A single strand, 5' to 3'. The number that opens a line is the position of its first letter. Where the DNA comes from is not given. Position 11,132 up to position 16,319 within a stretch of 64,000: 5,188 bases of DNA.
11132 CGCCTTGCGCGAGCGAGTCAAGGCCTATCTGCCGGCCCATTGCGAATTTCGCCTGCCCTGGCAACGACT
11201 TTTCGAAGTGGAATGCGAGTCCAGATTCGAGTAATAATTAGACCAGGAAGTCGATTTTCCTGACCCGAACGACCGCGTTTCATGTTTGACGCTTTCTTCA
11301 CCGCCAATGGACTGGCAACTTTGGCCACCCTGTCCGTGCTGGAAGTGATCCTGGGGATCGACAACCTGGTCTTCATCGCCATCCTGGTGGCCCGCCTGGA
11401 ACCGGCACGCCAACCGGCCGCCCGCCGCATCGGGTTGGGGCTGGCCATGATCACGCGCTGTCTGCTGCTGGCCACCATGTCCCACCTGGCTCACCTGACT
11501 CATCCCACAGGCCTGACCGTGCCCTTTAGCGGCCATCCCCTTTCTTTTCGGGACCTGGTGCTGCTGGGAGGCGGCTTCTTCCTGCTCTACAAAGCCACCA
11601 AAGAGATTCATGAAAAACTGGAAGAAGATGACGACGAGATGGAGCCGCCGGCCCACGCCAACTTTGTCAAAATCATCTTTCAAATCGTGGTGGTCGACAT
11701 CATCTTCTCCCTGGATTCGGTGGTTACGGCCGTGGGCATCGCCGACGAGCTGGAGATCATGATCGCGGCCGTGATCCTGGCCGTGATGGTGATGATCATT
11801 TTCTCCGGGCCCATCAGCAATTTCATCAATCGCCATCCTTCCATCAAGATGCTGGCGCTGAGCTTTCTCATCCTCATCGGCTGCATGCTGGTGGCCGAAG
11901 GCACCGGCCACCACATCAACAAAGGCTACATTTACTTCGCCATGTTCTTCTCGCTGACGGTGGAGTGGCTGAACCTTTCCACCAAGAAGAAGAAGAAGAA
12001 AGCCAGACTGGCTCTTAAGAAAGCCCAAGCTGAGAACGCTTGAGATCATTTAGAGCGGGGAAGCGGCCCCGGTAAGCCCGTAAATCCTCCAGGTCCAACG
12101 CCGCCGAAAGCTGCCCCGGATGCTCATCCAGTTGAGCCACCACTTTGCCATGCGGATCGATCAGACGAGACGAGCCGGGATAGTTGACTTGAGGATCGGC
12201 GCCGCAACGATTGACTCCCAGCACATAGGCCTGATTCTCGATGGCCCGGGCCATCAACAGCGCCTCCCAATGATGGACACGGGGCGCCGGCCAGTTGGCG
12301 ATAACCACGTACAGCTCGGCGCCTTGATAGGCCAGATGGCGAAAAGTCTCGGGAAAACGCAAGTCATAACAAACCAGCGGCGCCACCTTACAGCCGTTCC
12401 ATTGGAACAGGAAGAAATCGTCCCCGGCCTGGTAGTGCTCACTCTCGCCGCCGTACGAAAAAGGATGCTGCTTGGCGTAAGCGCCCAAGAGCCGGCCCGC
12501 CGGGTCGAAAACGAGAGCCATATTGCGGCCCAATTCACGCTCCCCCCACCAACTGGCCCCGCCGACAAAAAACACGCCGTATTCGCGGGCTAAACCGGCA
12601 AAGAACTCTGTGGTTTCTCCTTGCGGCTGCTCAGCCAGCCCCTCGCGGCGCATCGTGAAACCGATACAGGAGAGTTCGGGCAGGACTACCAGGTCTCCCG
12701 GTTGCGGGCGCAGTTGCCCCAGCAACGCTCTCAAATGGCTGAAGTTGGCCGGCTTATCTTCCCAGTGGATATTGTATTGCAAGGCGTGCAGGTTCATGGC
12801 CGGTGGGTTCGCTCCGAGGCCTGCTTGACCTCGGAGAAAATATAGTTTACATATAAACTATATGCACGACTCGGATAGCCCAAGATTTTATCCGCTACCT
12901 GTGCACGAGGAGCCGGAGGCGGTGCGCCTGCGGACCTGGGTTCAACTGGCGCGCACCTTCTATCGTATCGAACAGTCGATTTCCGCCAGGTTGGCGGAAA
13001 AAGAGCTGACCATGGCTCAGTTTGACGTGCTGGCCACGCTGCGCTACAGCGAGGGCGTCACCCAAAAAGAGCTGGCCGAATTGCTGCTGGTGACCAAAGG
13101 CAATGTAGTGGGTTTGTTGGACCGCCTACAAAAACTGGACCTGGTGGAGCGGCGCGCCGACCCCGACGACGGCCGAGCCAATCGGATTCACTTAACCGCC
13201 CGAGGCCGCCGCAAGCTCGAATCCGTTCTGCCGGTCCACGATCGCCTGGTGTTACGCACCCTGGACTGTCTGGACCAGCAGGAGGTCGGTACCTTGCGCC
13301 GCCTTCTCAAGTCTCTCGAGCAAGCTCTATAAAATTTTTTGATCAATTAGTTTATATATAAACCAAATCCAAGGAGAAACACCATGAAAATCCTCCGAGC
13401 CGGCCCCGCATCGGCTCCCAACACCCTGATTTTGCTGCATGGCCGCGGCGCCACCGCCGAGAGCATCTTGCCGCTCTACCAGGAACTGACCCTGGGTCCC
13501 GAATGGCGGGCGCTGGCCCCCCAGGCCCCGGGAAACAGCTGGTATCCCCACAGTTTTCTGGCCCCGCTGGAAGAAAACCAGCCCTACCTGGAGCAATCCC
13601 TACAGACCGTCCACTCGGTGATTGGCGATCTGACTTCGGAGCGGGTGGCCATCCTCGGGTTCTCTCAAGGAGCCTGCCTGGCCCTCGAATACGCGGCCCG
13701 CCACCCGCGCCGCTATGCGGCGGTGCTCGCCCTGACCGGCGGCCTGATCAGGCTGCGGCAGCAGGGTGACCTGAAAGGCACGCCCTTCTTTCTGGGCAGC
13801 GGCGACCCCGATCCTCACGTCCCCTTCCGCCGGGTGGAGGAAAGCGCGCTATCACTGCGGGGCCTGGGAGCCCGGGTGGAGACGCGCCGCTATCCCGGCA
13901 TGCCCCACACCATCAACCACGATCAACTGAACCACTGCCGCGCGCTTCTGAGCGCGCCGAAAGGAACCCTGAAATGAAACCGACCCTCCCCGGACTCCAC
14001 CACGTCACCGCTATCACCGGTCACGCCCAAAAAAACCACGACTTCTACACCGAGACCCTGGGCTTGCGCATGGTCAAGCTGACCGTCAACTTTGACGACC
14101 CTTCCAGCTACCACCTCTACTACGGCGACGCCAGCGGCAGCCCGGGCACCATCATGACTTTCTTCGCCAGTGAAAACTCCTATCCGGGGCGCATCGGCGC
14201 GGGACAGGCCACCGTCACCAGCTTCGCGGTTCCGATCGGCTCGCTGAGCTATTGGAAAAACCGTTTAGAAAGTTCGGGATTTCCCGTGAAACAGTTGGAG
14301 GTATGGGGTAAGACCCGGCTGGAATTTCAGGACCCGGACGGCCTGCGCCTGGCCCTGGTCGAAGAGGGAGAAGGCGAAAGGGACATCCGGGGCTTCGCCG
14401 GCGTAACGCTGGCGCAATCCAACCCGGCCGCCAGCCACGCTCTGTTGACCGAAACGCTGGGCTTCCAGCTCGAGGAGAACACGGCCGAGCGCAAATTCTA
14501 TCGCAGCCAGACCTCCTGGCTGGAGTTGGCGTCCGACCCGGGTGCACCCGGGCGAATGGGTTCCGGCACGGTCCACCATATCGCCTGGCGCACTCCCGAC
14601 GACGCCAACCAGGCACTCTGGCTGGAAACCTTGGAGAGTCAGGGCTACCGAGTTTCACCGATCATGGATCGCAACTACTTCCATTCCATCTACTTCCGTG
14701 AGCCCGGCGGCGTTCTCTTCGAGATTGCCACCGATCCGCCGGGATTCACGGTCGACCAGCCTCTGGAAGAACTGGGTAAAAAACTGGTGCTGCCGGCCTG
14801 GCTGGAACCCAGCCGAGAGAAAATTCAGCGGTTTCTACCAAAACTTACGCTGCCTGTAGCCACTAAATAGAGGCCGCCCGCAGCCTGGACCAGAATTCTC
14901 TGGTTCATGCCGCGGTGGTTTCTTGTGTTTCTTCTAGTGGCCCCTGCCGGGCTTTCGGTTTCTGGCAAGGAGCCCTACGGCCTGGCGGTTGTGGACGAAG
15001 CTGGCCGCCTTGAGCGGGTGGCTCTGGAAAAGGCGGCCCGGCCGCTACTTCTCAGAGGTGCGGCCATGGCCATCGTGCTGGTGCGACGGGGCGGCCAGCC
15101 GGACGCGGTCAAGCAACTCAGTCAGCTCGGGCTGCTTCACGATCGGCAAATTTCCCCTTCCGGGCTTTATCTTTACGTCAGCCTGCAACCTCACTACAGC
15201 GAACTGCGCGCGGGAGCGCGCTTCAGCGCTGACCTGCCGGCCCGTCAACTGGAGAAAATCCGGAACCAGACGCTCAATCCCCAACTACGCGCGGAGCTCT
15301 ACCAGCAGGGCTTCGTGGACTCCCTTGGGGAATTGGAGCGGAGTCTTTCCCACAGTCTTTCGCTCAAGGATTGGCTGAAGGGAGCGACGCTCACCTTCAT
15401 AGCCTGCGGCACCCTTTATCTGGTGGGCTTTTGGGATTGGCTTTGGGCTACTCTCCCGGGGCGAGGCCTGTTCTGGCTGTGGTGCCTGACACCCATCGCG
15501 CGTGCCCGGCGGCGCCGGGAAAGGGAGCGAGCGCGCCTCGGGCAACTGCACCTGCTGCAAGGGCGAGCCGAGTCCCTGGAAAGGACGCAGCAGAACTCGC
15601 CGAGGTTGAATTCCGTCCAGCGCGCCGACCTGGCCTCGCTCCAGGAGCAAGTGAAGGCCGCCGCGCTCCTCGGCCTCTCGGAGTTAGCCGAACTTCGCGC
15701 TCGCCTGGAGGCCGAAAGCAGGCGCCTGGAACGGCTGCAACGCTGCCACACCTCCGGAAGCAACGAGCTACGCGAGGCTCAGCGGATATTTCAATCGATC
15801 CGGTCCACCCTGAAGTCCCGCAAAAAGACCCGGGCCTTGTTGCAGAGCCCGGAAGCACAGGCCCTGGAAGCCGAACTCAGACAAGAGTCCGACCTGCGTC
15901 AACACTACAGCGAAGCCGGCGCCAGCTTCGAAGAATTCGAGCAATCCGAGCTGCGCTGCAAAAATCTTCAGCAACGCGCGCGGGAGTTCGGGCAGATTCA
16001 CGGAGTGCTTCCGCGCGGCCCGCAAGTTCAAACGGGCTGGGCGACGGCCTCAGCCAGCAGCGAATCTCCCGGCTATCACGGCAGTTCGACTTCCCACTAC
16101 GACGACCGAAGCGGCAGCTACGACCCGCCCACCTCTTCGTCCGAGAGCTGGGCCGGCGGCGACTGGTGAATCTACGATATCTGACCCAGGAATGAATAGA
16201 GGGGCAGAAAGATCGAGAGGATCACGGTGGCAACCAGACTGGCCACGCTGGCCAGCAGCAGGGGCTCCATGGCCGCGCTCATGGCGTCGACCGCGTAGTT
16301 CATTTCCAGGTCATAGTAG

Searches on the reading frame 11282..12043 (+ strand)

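Call 27: search_protein_families(library=pfam, proteins=[window:11282-12043:+], max_evalue=0.0001)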
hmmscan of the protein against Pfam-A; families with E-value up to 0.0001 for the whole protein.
window:11282-12043:+ (253 aa): 1 family
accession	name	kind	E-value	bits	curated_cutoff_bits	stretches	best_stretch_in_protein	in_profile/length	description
PF03741.22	TerC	-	6.4e-50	169.8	27.8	1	16-206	2-177/178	Integral membrane protein TerC family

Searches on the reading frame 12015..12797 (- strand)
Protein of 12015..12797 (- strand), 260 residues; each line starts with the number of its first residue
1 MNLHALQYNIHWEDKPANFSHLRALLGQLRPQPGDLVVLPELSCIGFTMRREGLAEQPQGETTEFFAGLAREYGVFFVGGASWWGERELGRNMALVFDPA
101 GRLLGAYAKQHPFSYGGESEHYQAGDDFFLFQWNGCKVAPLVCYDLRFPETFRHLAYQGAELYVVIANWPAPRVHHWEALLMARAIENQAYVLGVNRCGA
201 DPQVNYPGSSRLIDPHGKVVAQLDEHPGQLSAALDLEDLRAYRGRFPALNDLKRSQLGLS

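Call 27: search_protein_families(library=pfam, proteins=[window:12015-12797:-], max_evalue=0.0001)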
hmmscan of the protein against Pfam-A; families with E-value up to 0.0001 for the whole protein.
window:12015-12797:- (260 aa): 1 family
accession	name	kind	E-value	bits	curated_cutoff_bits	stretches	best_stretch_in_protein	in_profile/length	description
PF00795.27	CN_hydrolase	-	2.1e-46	158.8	23.2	1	5-243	4-255/256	Carbon-nitrogen hydrolase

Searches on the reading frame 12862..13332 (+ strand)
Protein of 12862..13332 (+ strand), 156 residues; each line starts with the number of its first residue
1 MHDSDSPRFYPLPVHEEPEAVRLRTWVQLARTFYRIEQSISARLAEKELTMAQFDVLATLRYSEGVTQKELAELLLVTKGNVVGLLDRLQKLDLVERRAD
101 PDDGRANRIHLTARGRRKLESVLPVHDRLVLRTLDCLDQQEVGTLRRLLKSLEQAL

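Call 27: search_protein_families(library=pfam, proteins=[window:12862-13332:+], max_evalue=0.0001)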
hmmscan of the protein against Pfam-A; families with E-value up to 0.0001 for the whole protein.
window:12862-13332:+ (156 aa): 5 families
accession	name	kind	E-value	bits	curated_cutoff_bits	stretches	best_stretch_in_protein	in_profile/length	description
PF01047.28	MarR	-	9.9e-17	61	24.6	1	49-105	1-57/59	MarR family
PF12802.13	MarR_2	-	1e-16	61.3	27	1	49-106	3-61/61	MarR family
PF13463.12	HTH_27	-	1e-07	32.5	22.2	1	53-115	5-68/68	Winged helix DNA-binding domain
PF22381.2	Staph_reg_Sar_Rot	-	1e-05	26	27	1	44-120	7-83/85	Transcriptional regulator SarA/Rot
PF04079.22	SMC_ScpB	-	9.8e-05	22.4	27.4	0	37-112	69-142/160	Segregation and condensation complex subunit ScpB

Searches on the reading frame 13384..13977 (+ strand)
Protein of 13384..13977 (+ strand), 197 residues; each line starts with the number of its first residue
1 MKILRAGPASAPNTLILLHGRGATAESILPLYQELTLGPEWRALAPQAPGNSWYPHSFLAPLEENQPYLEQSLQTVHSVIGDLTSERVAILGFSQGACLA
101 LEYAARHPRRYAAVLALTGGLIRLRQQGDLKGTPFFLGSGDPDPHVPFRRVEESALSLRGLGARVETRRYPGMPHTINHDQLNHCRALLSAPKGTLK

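Call 27: search_protein_families(library=pfam, proteins=[window:13384-13977:+], max_evalue=0.0001)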
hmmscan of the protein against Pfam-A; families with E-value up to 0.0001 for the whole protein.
window:13384-13977:+ (197 aa): 8 families
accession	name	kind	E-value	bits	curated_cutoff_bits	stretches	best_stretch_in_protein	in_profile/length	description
PF02230.22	Abhydrolase_2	-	2.1e-17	64.1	23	1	11-186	13-210/217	Phospholipase/Carboxylesterase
PF01738.24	DLH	-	6.7e-07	29.6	21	1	82-181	93-192/217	Dienelactone hydrolase family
PF12697.13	Abhydrolase_6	-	2.1e-06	29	26.3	1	15-156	1-115/217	Alpha/beta hydrolase family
PF10503.15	Esterase_PHB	-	1.5e-05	24.8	23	0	82-117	93-128/219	Esterase PHB depolymerase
PF00326.27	Peptidase_S9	-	3.7e-05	23.8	22.6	0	84-118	62-96/213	Prolyl oligopeptidase family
PF00561.26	Abhydrolase_1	-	4.4e-05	23.7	25.8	0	83-119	66-102/245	alpha/beta hydrolase fold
PF12146.15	Hydrolase_4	-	6.3e-05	22.8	27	0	72-126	62-115/239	Serine aminopeptidase, S33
PF03959.19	FSH1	-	9.8e-05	22.6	21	0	48-105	67-120/211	Serine hydrolase (FSH1)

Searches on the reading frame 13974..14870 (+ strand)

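Call 28: search_protein_families(library=pfam, proteins=[window:13974-14870:+], max_evalue=0.0001)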
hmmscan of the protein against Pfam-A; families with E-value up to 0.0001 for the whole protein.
window:13974-14870:+ (298 aa): 1 family
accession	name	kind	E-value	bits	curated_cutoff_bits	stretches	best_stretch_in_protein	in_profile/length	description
PF00903.31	Glyoxalase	-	3.4e-25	89.2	20.6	2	144-251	5-121/121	Glyoxalase/Bleomycin resistance protein/Dioxygenase superfamily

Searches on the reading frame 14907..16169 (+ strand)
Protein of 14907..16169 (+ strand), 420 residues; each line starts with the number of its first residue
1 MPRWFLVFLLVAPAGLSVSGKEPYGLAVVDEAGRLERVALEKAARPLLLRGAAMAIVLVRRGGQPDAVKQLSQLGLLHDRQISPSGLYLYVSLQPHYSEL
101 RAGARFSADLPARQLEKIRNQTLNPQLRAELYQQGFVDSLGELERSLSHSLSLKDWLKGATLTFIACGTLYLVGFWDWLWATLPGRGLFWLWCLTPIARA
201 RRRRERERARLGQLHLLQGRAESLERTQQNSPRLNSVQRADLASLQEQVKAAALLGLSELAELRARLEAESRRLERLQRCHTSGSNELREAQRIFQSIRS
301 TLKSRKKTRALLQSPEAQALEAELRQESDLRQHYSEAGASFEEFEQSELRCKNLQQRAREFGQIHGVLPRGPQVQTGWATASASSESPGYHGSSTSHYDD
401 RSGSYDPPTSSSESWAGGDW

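Call 28: search_protein_families(library=pfam, proteins=[window:14907-16169:+], max_evalue=0.0001)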
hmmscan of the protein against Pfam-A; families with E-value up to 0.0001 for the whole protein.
window:14907-16169:+ (420 aa): 1 family
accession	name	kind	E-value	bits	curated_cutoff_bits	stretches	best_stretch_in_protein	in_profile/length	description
PF04536.20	TPM_phosphatase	-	9.9e-05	22.8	22.1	0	51-143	28-122/125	TPM domain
